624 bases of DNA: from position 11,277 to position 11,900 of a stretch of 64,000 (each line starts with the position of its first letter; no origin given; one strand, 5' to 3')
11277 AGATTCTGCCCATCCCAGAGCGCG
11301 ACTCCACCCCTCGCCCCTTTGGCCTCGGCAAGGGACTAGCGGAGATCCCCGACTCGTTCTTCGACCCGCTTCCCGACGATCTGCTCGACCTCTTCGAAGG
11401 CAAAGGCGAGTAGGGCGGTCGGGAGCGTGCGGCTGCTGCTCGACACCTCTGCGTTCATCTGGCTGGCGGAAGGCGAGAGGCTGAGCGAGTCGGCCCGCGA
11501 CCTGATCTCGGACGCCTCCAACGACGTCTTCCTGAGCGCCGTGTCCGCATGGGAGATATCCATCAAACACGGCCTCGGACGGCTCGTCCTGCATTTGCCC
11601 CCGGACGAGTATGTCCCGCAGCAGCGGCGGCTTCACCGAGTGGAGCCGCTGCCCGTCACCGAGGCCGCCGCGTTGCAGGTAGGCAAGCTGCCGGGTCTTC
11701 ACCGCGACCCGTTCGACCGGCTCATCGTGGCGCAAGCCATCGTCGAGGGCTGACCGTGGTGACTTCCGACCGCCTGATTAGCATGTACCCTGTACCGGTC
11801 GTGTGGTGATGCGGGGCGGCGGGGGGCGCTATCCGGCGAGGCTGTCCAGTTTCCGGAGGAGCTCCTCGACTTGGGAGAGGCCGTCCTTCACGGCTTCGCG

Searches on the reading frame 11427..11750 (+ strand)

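Call 39: search_protein_families(library=pfam, proteins=[window:11427-11750:+], max_evalue=0.001)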
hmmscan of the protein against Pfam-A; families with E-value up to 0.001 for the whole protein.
window:11427-11750:+ (108 aa): 1 family
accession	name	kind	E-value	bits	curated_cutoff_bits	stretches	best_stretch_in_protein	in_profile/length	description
PF01850.27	PIN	-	1.8e-13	51.6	23.6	1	4-108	2-104/120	PIN domain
